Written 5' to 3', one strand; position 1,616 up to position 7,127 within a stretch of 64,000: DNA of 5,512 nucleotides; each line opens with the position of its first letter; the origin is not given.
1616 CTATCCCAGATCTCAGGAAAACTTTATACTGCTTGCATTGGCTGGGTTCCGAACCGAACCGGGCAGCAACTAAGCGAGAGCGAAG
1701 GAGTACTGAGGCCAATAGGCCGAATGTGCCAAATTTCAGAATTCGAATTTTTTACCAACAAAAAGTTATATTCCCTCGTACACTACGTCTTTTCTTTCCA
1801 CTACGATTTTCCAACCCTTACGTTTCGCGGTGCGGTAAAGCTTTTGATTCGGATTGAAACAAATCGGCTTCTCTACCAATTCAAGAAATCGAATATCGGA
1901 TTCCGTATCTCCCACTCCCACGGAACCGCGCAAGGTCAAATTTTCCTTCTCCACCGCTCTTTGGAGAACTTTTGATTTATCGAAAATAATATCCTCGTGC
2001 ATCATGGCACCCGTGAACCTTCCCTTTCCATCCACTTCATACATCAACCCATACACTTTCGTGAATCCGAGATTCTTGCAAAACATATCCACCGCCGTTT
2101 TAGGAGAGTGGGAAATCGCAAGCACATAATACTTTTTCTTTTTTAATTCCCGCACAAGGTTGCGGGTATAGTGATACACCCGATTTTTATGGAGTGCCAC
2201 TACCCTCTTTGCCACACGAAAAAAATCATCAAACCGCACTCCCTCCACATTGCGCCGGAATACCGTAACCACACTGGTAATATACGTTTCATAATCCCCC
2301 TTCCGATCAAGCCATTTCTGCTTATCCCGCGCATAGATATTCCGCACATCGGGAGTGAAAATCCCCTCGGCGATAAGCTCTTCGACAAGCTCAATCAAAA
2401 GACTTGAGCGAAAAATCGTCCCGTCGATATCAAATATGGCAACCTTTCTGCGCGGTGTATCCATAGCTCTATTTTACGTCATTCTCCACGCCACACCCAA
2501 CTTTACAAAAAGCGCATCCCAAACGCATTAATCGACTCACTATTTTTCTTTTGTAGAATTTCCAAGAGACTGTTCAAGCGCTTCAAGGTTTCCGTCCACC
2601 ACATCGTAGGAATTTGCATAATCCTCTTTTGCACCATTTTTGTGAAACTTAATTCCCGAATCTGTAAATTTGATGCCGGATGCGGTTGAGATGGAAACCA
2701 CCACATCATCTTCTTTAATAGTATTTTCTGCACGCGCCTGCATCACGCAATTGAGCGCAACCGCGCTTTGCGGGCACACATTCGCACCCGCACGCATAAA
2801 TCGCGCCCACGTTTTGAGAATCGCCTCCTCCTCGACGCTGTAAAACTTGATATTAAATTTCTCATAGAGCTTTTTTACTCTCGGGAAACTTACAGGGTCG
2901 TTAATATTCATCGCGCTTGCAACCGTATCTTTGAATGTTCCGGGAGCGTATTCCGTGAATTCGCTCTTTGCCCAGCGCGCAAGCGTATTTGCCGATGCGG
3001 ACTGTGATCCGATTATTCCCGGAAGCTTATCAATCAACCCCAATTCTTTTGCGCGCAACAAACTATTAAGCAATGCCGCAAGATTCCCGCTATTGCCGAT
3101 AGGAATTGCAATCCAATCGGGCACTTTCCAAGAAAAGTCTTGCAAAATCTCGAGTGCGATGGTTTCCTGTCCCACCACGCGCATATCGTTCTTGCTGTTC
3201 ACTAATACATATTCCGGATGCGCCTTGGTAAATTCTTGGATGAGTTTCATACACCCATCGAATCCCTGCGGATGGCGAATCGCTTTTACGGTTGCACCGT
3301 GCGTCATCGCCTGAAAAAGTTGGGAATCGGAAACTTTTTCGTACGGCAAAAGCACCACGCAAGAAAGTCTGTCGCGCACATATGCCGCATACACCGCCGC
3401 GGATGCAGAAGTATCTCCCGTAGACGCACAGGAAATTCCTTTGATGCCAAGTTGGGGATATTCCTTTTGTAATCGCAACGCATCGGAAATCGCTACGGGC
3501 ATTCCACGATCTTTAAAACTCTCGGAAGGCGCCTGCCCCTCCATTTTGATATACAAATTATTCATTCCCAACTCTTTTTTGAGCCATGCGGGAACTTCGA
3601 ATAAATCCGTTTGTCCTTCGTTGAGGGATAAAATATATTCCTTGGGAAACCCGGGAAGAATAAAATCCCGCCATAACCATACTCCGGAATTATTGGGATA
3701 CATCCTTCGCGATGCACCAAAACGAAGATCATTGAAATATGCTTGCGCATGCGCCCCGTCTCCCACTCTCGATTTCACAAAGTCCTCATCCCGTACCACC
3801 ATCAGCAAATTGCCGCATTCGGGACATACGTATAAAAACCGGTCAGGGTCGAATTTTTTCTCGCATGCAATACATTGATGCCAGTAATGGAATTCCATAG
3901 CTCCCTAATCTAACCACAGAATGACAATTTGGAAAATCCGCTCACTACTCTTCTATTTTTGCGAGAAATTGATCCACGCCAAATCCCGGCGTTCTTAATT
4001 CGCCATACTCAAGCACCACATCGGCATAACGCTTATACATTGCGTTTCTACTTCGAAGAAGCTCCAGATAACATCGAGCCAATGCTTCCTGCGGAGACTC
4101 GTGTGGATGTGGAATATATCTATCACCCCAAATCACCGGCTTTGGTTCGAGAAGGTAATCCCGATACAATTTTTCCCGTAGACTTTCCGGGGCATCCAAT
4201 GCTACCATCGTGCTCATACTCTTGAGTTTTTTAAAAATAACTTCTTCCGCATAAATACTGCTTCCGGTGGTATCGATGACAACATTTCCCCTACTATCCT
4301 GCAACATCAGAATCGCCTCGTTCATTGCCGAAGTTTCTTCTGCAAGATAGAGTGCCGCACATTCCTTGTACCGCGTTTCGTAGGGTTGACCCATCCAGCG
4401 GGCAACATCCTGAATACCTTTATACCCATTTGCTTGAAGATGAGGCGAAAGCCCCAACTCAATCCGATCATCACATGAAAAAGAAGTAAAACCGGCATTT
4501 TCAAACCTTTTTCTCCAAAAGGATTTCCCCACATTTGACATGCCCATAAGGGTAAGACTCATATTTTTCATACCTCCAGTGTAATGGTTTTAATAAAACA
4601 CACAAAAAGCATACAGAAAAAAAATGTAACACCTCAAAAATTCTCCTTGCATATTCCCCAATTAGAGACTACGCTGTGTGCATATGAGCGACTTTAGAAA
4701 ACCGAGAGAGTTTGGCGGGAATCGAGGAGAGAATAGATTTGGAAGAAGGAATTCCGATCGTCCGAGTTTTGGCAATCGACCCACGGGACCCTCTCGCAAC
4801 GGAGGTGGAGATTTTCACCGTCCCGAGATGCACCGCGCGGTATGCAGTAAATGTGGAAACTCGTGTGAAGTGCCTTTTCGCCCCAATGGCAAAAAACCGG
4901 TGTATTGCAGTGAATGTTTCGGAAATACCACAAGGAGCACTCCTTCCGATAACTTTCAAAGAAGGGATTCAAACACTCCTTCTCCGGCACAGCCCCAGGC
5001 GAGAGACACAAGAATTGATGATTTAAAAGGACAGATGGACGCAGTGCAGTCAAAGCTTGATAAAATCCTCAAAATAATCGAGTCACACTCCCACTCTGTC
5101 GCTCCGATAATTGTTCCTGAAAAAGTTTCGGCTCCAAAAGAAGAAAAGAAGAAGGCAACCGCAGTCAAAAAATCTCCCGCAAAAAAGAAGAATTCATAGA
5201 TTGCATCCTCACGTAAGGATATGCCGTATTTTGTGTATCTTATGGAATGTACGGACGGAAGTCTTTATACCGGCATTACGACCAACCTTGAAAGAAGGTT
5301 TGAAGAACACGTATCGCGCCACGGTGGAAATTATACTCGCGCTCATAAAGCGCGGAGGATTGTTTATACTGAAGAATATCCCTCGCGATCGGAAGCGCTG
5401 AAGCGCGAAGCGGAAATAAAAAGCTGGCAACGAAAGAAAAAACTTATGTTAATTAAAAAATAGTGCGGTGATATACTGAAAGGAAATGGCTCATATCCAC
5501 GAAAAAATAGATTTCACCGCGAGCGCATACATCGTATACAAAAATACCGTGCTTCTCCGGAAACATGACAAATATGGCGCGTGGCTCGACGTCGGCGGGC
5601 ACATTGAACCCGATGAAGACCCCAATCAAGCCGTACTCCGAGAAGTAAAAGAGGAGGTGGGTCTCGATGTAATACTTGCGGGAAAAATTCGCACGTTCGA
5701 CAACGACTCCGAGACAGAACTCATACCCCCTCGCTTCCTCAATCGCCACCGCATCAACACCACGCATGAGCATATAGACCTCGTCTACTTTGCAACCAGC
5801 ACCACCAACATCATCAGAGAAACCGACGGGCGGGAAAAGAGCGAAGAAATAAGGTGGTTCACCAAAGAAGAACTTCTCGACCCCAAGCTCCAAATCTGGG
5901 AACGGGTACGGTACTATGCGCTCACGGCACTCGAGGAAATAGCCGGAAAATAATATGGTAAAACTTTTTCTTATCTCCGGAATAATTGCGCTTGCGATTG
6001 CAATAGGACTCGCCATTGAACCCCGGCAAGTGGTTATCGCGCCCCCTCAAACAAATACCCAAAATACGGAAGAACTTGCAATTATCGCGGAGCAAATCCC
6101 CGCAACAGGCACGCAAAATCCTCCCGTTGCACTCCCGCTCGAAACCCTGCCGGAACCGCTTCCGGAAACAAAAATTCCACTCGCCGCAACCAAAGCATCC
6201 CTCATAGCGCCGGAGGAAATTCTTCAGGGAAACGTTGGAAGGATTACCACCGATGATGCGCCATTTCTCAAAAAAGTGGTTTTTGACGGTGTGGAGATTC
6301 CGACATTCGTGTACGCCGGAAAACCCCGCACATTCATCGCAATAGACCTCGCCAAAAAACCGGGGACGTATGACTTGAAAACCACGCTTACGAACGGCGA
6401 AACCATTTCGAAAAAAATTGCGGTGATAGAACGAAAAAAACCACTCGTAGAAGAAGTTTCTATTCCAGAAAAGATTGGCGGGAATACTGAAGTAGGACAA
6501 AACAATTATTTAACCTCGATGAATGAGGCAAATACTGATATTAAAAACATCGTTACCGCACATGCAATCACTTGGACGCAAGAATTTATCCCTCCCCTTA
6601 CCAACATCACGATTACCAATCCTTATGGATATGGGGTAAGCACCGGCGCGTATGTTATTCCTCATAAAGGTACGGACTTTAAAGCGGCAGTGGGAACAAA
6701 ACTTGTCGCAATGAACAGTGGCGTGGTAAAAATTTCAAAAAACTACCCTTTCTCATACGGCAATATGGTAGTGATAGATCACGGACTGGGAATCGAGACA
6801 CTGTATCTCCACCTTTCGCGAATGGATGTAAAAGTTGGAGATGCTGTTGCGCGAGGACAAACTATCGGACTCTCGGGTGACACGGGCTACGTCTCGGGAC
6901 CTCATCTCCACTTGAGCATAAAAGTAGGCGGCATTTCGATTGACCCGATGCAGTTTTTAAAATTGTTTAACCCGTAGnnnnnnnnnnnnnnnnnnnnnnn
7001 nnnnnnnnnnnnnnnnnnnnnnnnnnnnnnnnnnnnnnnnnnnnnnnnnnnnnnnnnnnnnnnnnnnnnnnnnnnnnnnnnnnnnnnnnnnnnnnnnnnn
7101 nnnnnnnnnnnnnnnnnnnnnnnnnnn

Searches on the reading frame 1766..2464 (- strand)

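Call 97: search_protein_families(library=pfam, proteins=[window:1766-2464:-], max_evalue=0.001)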
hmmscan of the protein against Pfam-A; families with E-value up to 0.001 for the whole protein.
window:1766-2464:- (232 aa): 3 families
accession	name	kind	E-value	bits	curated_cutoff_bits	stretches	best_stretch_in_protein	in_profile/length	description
PF12710.13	HAD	-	4.4e-16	60.3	27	1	9-195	1-189/189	haloacid dehalogenase-like hydrolase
PF00702.32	Hydrolase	-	4e-11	44.1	26.4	1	7-195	2-188/191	haloacid dehalogenase-like hydrolase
PF13419.12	HAD_2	-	0.00019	22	23.8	0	10-191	2-165/178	Haloacid dehalogenase-like hydrolase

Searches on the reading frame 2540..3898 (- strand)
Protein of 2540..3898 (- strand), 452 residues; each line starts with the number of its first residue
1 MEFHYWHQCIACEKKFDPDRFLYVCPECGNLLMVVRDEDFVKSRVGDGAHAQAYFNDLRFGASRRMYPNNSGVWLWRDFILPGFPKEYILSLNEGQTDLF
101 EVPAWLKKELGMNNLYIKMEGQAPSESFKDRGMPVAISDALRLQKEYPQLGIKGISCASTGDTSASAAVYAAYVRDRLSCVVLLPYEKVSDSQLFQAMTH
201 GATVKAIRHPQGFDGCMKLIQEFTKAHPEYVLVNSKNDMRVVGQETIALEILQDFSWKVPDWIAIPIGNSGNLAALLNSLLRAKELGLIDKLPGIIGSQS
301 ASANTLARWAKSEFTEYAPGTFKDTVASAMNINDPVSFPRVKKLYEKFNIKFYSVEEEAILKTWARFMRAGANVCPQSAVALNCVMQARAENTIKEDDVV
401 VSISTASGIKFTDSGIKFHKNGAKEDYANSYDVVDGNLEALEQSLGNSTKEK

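Call 97: search_protein_families(library=pfam, proteins=[window:2540-3898:-], max_evalue=0.001)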
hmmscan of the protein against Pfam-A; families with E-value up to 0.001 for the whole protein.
window:2540-3898:- (452 aa): 1 family
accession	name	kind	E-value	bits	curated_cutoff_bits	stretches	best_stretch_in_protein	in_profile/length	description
PF00291.31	PALP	-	2.6e-45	155.4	35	1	91-404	2-293/295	Pyridoxal-phosphate dependent enzyme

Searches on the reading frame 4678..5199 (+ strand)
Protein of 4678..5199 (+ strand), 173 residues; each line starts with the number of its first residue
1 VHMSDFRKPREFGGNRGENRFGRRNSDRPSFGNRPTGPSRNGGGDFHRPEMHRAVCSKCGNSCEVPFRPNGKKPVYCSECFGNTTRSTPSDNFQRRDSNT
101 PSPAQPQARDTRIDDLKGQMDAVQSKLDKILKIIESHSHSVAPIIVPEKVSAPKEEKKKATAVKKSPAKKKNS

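Call 97: search_protein_families(library=pfam, proteins=[window:4678-5199:+], max_evalue=0.001)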
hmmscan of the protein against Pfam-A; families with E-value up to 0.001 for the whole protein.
window:4678-5199:+ (173 aa): 1 family
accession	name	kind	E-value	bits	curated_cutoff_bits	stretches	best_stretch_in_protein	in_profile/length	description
PF23477.1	zf_Tbcl_2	-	2.7e-16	59.4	27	1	50-83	2-35/37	Probable treble clef zinc finger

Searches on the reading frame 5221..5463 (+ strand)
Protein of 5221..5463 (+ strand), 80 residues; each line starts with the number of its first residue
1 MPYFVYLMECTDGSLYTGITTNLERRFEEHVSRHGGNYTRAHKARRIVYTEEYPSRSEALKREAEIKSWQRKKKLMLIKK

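Call 97: search_protein_families(library=pfam, proteins=[window:5221-5463:+], max_evalue=0.001)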
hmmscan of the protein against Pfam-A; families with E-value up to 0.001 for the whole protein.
window:5221-5463:+ (80 aa): 1 family
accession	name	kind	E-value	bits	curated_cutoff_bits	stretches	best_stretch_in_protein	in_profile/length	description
PF01541.30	GIY-YIG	-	2.8e-20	72.8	22.6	1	3-74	2-76/78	GIY-YIG catalytic domain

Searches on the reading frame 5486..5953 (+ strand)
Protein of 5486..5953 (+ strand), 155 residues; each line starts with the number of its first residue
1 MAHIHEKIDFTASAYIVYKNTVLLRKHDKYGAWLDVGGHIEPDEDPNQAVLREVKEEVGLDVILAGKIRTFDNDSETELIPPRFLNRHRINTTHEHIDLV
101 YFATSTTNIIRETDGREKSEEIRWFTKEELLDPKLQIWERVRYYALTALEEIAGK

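Call 97: search_protein_families(library=pfam, proteins=[window:5486-5953:+], max_evalue=0.001)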
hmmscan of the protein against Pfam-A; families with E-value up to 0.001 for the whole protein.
window:5486-5953:+ (155 aa): 1 family
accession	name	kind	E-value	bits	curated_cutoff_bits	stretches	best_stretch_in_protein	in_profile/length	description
PF00293.34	NUDIX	-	1.9e-15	57.5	21.1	1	19-140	12-128/134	NUDIX domain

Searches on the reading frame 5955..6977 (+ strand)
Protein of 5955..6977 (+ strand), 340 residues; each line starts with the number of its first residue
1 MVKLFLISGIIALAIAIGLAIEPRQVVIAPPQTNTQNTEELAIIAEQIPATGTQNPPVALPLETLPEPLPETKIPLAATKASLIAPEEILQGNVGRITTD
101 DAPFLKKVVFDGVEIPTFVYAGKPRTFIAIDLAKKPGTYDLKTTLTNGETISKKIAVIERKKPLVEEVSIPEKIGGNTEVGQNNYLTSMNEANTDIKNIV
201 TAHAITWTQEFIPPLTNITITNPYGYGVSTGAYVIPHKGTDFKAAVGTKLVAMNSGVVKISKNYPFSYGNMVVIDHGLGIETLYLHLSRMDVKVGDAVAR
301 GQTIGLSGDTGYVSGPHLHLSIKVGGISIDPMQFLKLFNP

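Call 8: search_protein_families(library=pfam, proteins=[window:5955-6977:+], max_evalue=0.1)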
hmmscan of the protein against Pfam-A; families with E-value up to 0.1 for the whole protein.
window:5955-6977:+ (340 aa): 1 family
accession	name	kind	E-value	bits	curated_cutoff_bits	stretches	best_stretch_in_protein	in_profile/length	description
PF01551.29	Peptidase_M23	-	4.1e-29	101.1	28.7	1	236-331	2-96/96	Peptidase family M23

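Call 11: find_encoding_contigs(protein=window:5955-6977:+, flank=6000, max_places=10)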
Protein window:5955-6977:+ (340 aa): no gene with exactly this product is on record in the collection.

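Call 18: find_homologous_proteins(query=window:5955-6977:+)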
Query window:5955-6977:+ (340 aa): 230 proteins with E <= 0.001 among 7457 candidates; the best 120 are listed.
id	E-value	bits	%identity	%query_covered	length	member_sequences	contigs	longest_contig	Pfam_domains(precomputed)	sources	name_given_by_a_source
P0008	3.1e-113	396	69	77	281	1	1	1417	PF01551.30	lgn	-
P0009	3.2e-111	390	66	79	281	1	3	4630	PF01551.30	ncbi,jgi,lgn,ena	-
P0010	4.8e-106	373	65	79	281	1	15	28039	PF01551.30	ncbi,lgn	-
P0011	1.3e-104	368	62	76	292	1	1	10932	PF01551.30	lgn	-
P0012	2.6e-103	364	64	77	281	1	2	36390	PF01551.30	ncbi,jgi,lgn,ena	-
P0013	5.3e-102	359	61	77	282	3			PF01551.30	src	-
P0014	6.4e-102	359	62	78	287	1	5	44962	PF01551.30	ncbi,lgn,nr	ncbi:MAG: M23 family metallopeptidase [Candidatus Liptonbacteria bacterium]|nr:M23 family metallopep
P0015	1.9e-87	312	52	82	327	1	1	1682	PF01551.30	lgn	-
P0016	3.5e-84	301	52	77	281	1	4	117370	PF01551.30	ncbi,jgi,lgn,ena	-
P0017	1.0e-83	299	54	75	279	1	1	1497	PF01551.30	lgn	-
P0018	1.2e-82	296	51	75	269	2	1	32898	PF01551.30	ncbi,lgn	-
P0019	1.8e-82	295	52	75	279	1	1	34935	PF01551.30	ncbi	-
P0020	8.7e-82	293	53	75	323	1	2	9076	PF01551.30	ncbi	-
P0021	4.7e-81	291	52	75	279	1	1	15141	PF01551.30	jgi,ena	-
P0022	1.6e-73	266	47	79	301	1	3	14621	PF01551.30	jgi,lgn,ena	-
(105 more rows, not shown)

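Call 21: find_encoding_contigs(protein=P0014, flank=6000, max_places=4)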
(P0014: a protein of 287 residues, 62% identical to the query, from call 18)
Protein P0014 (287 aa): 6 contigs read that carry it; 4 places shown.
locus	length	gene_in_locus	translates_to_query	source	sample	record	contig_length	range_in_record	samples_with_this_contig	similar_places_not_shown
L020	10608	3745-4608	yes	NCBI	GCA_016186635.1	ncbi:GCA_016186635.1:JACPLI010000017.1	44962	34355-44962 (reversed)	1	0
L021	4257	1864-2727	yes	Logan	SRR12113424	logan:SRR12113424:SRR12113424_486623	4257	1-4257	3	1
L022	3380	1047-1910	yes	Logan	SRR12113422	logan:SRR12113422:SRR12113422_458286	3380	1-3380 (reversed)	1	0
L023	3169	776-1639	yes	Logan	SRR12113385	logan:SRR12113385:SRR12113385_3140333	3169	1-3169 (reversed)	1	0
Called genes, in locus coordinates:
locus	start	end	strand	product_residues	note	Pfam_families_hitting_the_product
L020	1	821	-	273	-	PF03781:FGE-sulfatase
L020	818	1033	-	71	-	-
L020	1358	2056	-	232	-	PF00702:Hydrolase, PF12710:HAD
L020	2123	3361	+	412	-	PF07690:MFS_1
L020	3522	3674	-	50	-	-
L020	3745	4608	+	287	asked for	PF01551:Peptidase_M23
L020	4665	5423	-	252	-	PF01145:Band_7, PF13421:Band_7_1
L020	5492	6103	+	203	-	-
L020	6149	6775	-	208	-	PF20803:PaaX_M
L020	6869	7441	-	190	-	PF01966:HD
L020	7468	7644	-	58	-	-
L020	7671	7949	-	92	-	-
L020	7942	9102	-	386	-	PF00578:AhpC-TSA, PF08534:Redoxin, PF13905:Thioredoxin_8, PF17991:Thioredoxin_10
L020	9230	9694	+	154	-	PF01475:FUR, PF12840:HTH_20 (weak), PF09339:HTH_IclR (weak)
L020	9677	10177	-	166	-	PF00885:DMRL_synthase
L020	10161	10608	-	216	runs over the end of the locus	PF00677:Lum_binding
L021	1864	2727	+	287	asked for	PF01551:Peptidase_M23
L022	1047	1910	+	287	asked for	PF01551:Peptidase_M23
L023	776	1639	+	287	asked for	PF01551:Peptidase_M23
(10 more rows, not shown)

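Call 22: find_encoding_contigs(protein=P0010, flank=6000, max_places=4)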
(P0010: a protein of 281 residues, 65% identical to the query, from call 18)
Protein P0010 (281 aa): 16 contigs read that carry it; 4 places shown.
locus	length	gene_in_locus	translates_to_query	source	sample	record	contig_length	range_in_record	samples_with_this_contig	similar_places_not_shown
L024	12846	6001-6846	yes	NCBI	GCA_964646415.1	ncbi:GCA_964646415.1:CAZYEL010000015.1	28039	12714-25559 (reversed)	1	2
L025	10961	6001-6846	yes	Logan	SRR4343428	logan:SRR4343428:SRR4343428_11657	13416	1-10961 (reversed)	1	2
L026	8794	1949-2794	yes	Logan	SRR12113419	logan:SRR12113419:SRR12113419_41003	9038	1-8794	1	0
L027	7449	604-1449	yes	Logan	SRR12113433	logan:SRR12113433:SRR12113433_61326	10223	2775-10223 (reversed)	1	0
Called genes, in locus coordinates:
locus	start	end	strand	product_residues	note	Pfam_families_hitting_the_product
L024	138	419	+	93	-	-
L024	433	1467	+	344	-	PF00182:Glyco_hydro_19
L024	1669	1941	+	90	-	PF01541:GIY-YIG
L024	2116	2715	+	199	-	-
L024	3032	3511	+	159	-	-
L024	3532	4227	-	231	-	PF00702:Hydrolase, PF12710:HAD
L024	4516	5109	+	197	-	PF23477:zf_Tbcl_2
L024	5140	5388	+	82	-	PF01541:GIY-YIG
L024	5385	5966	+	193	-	PF03575:Peptidase_S51 (weak)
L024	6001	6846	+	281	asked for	PF01551:Peptidase_M23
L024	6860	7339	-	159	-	PF00293:NUDIX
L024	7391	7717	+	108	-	-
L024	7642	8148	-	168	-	-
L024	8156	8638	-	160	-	PF01966:HD (weak)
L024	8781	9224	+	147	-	PF16798:DUF5069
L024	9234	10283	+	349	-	-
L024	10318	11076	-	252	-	PF02535:Zip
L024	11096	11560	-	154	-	PF00885:DMRL_synthase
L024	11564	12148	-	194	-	PF00677:Lum_binding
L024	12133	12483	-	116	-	PF01687:Flavokinase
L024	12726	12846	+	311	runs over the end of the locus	PF02655:ATP-grasp_3 (weak)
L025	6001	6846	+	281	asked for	PF01551:Peptidase_M23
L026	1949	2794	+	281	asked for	PF01551:Peptidase_M23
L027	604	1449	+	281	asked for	PF01551:Peptidase_M23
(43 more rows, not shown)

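Call 23: find_encoding_contigs(protein=P0012, flank=6000, max_places=3)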
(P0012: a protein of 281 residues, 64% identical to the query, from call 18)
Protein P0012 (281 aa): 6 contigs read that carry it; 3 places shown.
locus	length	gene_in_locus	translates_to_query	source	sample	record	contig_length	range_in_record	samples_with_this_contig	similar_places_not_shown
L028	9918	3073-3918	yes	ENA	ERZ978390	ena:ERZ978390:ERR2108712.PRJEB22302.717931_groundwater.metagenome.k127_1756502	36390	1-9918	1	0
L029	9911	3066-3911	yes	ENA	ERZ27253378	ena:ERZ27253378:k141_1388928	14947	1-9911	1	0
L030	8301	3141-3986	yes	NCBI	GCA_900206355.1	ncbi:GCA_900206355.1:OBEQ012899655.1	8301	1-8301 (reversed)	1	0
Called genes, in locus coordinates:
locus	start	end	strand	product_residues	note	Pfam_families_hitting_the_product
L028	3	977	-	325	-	?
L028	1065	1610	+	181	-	PF23477:zf_Tbcl_2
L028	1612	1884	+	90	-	PF01541:GIY-YIG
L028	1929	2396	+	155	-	PF00293:NUDIX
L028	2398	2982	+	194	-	PF03575:Peptidase_S51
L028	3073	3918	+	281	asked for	PF01551:Peptidase_M23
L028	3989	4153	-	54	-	-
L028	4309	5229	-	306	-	PF01156:IU_nuc_hydro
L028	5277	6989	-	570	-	PF08282:Hydrolase_3 (weak)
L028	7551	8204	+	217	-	-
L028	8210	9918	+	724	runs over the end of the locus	PF01555:N6_N4_Mtase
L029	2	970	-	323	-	?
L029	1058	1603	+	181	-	PF23477:zf_Tbcl_2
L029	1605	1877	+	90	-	PF01541:GIY-YIG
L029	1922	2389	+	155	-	PF00293:NUDIX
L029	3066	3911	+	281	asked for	PF01551:Peptidase_M23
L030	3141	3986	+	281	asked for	PF01551:Peptidase_M23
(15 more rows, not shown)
